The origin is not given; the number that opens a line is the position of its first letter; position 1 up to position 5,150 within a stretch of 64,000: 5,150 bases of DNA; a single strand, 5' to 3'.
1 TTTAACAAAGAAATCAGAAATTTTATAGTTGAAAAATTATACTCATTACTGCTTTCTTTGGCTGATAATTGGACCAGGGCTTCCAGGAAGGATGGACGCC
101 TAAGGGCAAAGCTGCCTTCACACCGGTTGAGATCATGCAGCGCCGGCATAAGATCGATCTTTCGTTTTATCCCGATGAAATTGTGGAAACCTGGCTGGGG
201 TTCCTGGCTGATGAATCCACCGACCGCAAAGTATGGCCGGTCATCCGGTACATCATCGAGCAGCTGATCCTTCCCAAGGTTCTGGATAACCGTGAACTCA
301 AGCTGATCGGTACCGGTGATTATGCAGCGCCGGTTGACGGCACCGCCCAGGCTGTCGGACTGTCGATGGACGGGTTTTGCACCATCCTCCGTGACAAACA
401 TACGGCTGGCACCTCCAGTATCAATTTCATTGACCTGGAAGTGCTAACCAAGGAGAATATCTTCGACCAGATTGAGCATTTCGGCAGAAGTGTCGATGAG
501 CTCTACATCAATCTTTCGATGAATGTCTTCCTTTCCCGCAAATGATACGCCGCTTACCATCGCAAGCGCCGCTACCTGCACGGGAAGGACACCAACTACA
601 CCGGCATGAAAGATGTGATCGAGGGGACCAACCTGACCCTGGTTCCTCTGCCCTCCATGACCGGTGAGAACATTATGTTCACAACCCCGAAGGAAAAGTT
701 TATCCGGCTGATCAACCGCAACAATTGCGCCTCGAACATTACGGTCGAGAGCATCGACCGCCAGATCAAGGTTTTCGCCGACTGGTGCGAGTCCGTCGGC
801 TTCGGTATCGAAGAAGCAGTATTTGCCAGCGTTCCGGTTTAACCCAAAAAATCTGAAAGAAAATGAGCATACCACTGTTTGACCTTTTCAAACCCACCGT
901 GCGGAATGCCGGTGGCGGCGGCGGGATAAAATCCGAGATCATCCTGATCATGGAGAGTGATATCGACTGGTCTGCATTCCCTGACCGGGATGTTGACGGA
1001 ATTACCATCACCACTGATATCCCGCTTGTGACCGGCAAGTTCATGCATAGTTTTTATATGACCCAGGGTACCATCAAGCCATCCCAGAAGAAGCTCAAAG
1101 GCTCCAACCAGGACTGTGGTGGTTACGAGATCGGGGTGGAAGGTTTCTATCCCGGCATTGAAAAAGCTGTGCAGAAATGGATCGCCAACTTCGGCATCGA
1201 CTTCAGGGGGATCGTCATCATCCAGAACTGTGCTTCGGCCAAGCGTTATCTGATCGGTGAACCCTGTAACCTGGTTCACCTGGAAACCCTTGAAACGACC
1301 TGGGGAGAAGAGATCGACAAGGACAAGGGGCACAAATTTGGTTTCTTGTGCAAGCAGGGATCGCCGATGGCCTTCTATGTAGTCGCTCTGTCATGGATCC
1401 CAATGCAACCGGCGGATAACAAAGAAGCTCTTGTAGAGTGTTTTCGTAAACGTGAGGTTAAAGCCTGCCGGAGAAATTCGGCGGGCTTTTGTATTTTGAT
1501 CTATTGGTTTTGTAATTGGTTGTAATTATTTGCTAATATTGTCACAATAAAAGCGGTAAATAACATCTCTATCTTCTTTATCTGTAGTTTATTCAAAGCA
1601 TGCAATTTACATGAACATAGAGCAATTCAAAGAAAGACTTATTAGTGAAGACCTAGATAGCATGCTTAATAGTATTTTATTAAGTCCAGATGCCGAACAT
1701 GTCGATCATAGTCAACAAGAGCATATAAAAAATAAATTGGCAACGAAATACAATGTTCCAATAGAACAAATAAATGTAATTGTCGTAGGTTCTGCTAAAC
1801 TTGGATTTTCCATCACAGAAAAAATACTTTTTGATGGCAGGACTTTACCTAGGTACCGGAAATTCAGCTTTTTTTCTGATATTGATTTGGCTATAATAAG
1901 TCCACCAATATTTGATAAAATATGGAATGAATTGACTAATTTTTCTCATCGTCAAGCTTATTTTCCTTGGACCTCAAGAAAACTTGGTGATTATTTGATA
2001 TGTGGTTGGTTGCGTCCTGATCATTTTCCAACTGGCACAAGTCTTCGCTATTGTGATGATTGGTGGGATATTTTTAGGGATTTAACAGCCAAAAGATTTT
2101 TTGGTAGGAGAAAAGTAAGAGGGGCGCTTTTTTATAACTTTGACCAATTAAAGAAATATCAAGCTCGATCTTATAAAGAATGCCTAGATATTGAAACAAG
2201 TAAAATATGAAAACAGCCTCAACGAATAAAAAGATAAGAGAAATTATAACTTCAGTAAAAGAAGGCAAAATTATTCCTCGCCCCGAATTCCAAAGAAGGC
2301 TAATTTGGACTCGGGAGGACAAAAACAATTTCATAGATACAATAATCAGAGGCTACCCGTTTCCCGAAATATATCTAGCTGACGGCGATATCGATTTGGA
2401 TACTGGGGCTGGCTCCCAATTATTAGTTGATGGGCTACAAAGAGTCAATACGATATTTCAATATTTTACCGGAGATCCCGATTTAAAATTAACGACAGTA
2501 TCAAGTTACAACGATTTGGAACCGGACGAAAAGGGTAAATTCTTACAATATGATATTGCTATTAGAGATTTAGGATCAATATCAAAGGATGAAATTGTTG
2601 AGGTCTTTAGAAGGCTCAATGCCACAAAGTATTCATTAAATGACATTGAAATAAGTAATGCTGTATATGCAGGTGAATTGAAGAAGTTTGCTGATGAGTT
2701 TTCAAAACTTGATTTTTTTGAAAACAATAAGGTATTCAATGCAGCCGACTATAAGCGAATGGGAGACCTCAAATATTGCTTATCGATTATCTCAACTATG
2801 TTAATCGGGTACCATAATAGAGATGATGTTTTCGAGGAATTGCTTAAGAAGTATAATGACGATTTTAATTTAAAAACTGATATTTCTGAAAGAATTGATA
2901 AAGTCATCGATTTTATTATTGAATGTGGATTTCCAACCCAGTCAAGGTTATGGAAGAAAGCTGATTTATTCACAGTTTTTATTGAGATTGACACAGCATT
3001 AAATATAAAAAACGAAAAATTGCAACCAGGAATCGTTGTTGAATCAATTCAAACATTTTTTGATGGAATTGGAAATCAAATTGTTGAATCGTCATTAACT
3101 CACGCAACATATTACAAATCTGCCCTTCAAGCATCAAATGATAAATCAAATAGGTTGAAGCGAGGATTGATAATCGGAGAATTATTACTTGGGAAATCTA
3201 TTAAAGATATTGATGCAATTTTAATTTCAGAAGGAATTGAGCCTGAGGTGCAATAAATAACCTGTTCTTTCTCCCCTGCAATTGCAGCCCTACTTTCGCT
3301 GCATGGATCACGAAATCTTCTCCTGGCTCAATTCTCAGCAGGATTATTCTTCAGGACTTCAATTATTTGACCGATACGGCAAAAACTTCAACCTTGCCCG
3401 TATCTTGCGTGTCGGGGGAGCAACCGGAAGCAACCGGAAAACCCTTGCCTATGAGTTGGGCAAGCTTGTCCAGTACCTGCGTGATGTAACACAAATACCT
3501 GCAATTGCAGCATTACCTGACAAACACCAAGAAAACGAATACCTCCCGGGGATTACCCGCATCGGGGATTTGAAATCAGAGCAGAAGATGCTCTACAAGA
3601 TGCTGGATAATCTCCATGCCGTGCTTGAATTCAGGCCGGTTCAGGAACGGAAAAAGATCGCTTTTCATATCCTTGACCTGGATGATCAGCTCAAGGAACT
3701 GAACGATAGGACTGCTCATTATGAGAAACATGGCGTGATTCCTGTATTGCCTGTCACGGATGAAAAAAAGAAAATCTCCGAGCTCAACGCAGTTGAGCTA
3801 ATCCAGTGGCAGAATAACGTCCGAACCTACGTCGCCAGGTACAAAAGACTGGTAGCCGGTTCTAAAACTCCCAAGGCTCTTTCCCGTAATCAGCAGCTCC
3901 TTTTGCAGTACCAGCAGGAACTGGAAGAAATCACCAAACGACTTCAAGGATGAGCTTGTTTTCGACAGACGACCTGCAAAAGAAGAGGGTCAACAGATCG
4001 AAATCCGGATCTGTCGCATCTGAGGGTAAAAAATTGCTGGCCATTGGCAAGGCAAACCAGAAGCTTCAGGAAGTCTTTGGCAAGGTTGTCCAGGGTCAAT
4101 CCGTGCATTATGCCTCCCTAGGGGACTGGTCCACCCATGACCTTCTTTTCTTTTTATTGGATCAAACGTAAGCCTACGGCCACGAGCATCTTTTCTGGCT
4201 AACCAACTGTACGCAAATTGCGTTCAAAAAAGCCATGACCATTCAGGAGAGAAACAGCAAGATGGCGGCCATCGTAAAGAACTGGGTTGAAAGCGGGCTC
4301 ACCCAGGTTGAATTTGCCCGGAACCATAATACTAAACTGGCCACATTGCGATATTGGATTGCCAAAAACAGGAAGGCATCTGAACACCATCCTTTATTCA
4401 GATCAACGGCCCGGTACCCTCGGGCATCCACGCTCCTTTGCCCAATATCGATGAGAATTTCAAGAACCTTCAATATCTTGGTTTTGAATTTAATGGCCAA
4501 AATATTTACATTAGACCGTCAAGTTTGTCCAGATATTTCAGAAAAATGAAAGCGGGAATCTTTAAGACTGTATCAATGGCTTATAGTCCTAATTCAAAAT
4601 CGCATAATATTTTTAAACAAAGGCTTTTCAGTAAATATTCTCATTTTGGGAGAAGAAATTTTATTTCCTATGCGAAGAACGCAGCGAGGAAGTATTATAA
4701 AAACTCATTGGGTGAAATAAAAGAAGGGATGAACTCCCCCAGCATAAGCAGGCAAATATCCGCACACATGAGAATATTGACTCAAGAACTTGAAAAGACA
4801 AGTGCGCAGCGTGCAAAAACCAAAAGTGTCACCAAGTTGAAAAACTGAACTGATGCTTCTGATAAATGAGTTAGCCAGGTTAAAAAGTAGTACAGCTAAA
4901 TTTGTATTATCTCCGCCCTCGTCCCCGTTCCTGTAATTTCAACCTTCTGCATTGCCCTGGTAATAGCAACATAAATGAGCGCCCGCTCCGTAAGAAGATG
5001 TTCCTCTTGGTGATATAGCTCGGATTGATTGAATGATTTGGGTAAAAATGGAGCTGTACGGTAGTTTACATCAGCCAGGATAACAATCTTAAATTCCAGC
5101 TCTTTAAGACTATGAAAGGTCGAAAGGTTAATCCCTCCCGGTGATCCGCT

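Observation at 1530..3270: Low-GC two-gene cassette (small nucleotidyltransferase + DUF262-only protein) inserted moron-like in a phage remnant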

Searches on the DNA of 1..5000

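Call 99: search_rna_families(source=window, start=1, end=5000, threshold=evalue, max_evalue=0.1)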
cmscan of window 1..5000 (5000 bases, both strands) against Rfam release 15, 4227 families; matches with E-value up to 0.1: 0.
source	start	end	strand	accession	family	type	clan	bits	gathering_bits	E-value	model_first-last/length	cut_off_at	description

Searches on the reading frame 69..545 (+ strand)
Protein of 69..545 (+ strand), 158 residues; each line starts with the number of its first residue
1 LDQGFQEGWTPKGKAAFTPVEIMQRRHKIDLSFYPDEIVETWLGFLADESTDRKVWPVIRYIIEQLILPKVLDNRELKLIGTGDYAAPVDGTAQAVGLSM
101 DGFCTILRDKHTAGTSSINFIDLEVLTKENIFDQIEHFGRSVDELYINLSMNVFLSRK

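Call 3: search_protein_families(library=pfam, proteins=[window:69-545:+], max_evalue=0.1)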
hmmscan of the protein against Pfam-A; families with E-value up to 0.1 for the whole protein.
window:69-545:+ (158 aa): 0 families

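Call 5: search_protein_families(library=ncbifam, proteins=[window:69-545:+], max_evalue=1)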
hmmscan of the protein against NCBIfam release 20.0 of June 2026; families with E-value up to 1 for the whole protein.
window:69-545:+ (158 aa): 0 families

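Call 6: search_protein_families(library=phrogs, proteins=[window:69-545:+], max_evalue=0.1)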
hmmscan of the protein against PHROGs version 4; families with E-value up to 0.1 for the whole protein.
window:69-545:+ (158 aa): 2 families
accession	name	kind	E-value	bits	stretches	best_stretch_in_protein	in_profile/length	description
phrog_33496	-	unknown function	0.058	14.4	1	124-145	2-23/50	-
phrog_424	-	moron, auxiliary metabolic gene and host takeover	0.083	12.8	1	30-60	263-293/460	phosphoadenosine phosphosulfate reductase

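Call 86: search_dna_similar(query=window:69-542:+, collection=phages, mode=protein, max_evalue=0.001, max_rows=8)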
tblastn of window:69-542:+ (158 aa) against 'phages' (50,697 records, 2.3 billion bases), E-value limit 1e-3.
No match.

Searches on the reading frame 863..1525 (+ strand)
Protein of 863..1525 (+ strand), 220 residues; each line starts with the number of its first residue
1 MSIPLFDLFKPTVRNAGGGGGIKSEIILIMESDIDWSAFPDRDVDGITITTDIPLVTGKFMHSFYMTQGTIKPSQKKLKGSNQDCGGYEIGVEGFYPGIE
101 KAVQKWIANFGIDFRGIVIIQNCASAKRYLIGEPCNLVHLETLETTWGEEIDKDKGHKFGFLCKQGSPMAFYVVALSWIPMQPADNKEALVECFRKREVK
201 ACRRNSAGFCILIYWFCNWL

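Call 3: search_protein_families(library=pfam, proteins=[window:863-1525:+], max_evalue=0.1)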
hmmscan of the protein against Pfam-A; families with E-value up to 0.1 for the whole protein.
window:863-1525:+ (220 aa): 0 families

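Call 5: search_protein_families(library=ncbifam, proteins=[window:863-1525:+], max_evalue=1)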
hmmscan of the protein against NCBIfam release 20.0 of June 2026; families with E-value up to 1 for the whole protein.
window:863-1525:+ (220 aa): 0 families

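Call 6: search_protein_families(library=phrogs, proteins=[window:863-1525:+], max_evalue=0.1)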
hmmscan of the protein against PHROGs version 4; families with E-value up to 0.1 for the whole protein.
window:863-1525:+ (220 aa): 1 family
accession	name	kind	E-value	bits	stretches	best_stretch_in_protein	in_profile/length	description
phrog_19897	-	unknown function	4.1e-07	30.7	1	16-141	15-138/278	-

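Call 84: search_dna_similar(query=window:863-1522:+, collection=phages, mode=protein, max_evalue=0.001, max_rows=10)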
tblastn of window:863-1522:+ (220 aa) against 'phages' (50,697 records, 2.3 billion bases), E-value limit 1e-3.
Records with a match: 13; places in all: 13; records where one place covers at least 80% of the query: 0.
Best place of each record, by identity: <60% 13.
By first word of the organism name: Flavobacterium 12; Bacteroides 1.
By host as written in the record: Flavobacterium psychrophilum MH1 2; Flavobacterium psychrophilum strain MH1 2; Flavobacterium psychrophilum T23 2; Flavobacterium psychrophilum A2 2; Bacteroides thetaiotaomicron BG12 1; Flavobacterium psychrophilum 990512-1/1B 1; Flavobacterium psychrophilum FPS-D15 1; Flavobacterium psychrophilum FPS-D10 1; and 1 more.
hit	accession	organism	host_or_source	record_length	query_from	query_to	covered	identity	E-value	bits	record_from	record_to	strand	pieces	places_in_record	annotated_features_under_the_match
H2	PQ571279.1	Bacteroides phage BT-TP2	Bacteroides thetaiotaomicron BG12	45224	1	149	68%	28.9%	2e-9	63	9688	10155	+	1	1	holin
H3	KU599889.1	Flavobacterium phage 1H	Flavobacterium psychrophilum MH1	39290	6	141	62%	26.9%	8e-4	46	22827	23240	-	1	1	hypothetical protein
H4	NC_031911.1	Flavobacterium phage 1H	Flavobacterium psychrophilum MH1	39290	6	141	62%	26.9%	8e-4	46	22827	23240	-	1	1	hypothetical protein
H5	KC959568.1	Flavobacterium phage 6H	Flavobacterium psychrophilum strain MH1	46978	6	141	62%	26.9%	8e-4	46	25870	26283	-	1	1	hypothetical protein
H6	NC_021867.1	Flavobacterium phage 6H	Flavobacterium psychrophilum strain MH1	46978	6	141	62%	26.9%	8e-4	46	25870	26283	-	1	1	hypothetical protein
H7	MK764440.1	Flavobacterium phage FPSV-F7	Flavobacterium psychrophilum 990512-1/1B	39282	6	141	62%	26.9%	8e-4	46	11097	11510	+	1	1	hypothetical protein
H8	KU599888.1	Flavobacterium phage 23T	Flavobacterium psychrophilum T23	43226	6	141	62%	26.9%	8e-4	46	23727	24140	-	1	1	hypothetical protein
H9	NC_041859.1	Flavobacterium phage 23T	Flavobacterium psychrophilum T23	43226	6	141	62%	26.9%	8e-4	46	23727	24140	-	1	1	hypothetical protein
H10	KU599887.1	Flavobacterium phage 2A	Flavobacterium psychrophilum A2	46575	6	141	62%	26.9%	8e-4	46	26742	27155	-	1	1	hypothetical protein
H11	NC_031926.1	Flavobacterium phage 2A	Flavobacterium psychrophilum A2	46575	6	141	62%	26.9%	8e-4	46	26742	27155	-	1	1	hypothetical protein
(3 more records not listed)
